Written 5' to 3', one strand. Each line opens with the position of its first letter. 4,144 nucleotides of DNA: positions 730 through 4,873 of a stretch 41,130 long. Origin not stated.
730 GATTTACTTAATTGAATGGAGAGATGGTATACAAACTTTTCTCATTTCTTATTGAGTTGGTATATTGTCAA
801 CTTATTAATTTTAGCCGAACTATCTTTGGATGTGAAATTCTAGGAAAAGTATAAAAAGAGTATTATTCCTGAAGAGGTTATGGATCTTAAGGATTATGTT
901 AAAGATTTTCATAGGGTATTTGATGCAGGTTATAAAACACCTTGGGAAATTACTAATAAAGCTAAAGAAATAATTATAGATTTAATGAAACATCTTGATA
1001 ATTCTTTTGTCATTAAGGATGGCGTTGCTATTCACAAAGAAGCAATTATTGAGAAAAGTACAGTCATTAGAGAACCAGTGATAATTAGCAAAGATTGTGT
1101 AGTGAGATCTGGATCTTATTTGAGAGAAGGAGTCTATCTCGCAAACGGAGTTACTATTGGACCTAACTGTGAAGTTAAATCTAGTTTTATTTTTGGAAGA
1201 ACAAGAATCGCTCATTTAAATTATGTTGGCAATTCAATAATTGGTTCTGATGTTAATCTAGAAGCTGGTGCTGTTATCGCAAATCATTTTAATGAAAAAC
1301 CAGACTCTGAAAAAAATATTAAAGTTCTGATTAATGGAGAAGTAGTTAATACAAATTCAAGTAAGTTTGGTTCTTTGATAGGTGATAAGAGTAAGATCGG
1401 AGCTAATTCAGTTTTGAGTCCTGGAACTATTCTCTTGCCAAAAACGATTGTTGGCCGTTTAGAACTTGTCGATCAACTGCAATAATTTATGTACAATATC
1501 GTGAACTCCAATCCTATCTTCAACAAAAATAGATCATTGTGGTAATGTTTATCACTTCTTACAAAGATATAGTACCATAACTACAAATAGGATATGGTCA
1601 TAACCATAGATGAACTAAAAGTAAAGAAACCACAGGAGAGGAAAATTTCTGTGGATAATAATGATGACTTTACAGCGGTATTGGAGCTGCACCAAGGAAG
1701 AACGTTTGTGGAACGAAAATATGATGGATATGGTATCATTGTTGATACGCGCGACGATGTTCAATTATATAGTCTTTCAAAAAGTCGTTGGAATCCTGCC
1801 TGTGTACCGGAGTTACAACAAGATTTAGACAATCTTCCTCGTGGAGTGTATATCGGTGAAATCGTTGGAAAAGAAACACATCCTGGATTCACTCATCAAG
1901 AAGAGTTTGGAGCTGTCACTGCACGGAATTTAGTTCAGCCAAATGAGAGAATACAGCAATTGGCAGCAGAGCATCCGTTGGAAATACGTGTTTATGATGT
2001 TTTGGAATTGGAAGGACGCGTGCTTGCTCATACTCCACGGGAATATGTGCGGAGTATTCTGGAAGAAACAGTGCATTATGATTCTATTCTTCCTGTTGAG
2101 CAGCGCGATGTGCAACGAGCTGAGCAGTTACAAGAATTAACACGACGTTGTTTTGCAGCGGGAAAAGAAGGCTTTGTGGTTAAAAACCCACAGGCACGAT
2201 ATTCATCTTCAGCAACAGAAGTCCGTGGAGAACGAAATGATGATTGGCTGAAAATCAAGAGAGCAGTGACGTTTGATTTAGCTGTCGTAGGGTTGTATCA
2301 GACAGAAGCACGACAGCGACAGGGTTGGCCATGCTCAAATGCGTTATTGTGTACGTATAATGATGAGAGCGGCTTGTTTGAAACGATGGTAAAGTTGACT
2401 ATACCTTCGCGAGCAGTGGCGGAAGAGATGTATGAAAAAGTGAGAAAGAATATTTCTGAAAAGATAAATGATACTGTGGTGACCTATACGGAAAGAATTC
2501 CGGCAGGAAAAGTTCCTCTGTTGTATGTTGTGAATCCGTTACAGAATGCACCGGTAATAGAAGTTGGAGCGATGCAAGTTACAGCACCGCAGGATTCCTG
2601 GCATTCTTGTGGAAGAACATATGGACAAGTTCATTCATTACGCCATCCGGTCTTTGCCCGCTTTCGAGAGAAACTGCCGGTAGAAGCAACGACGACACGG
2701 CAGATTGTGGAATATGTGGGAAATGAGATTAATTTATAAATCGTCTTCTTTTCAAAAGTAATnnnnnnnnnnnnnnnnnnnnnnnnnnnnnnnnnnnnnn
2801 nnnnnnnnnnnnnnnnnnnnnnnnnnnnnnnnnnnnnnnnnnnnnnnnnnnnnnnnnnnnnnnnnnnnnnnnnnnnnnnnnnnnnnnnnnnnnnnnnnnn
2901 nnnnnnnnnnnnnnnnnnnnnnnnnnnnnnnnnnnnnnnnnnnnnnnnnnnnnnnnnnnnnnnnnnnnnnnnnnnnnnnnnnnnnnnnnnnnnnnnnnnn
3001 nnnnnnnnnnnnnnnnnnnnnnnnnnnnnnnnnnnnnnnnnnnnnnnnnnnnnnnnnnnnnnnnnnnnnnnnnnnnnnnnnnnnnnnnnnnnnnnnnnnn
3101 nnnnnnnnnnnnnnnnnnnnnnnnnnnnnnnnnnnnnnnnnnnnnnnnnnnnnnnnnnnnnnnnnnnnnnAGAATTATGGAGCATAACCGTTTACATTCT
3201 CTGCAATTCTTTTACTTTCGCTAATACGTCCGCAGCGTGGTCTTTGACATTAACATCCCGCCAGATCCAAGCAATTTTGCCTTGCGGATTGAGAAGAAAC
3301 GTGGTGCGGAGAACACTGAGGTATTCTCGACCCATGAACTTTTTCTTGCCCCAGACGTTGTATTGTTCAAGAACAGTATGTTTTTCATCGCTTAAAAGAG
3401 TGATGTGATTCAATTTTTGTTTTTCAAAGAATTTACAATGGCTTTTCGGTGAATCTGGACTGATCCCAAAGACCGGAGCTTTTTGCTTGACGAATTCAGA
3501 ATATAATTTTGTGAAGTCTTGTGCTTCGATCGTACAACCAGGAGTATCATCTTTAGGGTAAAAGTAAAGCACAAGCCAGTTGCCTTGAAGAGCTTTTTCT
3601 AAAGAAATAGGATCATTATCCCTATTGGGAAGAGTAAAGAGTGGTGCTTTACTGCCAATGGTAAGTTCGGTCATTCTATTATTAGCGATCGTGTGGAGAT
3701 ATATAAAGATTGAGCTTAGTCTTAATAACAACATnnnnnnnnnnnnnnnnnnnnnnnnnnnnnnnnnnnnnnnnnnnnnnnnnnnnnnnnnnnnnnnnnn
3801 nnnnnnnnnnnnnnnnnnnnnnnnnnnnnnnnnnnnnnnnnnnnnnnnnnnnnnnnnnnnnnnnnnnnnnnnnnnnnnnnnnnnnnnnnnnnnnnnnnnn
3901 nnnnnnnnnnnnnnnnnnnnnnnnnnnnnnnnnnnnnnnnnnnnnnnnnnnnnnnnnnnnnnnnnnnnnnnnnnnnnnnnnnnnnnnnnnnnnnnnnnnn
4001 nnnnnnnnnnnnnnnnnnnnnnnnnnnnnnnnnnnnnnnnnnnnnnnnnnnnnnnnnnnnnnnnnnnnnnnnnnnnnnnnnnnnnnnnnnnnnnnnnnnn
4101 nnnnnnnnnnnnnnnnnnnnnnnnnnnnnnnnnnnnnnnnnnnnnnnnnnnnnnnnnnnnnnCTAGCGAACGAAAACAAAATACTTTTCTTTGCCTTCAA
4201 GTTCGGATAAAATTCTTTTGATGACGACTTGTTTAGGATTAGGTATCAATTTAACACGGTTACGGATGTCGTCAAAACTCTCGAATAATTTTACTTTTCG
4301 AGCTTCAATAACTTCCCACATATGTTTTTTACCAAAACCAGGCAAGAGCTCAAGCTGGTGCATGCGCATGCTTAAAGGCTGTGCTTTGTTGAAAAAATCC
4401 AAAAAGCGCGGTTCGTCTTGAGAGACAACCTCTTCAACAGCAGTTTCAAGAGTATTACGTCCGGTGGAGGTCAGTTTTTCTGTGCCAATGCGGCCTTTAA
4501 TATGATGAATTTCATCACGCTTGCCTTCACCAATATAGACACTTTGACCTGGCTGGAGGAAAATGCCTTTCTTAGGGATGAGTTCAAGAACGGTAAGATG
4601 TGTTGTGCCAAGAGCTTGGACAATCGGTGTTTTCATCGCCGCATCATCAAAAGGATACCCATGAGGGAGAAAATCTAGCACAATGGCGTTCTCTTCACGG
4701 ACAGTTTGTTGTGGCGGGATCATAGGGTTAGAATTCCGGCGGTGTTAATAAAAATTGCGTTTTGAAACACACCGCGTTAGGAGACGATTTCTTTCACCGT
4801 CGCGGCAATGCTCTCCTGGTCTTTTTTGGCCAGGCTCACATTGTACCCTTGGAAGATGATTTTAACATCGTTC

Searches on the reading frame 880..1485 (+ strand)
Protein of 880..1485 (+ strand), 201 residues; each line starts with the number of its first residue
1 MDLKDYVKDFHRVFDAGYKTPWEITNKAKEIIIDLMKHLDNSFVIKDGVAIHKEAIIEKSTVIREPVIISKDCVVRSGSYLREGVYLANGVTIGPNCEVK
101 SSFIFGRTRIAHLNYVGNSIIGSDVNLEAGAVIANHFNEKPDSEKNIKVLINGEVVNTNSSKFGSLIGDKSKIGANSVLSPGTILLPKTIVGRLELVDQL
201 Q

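Call 70: search_protein_families(library=pfam, proteins=[window:880-1485:+], max_evalue=0.001)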
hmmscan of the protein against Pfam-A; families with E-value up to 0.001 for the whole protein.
window:880-1485:+ (201 aa): 4 families
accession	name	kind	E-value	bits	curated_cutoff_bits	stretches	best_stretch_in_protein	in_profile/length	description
PF00132.30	Hexapep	-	3.5e-15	55.4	27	1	67-100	2-35/36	Bacterial transferase hexapeptide (six repeats)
PF25084.1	LbH_EIF2B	-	6.7e-14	52.2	54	2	55-135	10-89/105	EIF2B subunit epsilon LbH domain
PF24894.1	Hexapep_GlmU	-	2.8e-07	31.1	23.3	1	68-136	20-86/104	GlmU-like, C-terminal hexapeptide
PF14602.12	Hexapep_2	-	0.00034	20.7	27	0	167-180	20-33/34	Hexapeptide repeat of succinyl-transferase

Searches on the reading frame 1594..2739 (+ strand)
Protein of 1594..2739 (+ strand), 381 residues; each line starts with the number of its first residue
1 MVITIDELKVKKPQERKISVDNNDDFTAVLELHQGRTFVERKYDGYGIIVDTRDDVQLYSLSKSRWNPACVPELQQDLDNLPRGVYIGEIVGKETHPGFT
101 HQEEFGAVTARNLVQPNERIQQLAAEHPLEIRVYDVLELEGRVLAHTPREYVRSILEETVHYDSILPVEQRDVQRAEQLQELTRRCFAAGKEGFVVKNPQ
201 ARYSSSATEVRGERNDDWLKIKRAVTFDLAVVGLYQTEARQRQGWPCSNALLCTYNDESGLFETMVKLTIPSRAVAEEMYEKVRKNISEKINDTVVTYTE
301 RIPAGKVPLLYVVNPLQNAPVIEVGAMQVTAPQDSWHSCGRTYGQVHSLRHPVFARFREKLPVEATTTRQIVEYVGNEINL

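Call 70: search_protein_families(library=pfam, proteins=[window:1594-2739:+], max_evalue=0.001)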
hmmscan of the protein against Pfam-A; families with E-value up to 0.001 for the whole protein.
window:1594-2739:+ (381 aa): 1 family
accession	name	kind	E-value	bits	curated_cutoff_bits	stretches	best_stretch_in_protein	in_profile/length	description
PF01068.26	DNA_ligase_A_M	-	4.7e-21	75.8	26.2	1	28-222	12-204/204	ATP dependent DNA ligase domain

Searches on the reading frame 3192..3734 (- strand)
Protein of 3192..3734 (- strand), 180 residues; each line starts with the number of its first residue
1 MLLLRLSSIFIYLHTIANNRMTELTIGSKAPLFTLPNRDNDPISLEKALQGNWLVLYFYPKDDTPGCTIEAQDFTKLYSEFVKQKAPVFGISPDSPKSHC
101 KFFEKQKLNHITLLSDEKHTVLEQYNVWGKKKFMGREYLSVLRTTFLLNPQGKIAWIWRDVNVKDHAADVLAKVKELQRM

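Call 70: search_protein_families(library=pfam, proteins=[window:3192-3734:-], max_evalue=0.001)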
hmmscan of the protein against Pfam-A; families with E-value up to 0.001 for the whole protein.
window:3192-3734:- (180 aa): 2 families
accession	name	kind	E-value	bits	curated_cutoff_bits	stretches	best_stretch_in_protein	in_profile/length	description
PF00578.27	AhpC-TSA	-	2.9e-36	124.6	26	1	26-156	1-123/124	AhpC/TSA family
PF08534.16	Redoxin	-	5.6e-16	59.1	26.6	1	27-163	3-137/148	Redoxin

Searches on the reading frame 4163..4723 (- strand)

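Call 70: search_protein_families(library=pfam, proteins=[window:4163-4723:-], max_evalue=0.001)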
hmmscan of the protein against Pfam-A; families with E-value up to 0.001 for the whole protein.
window:4163-4723:- (186 aa): 1 family
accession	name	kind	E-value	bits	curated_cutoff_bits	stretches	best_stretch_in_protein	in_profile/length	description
PF04919.18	DUF655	-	2.5e-61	207.2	22.2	1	10-186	2-181/181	Protein of unknown function (DUF655)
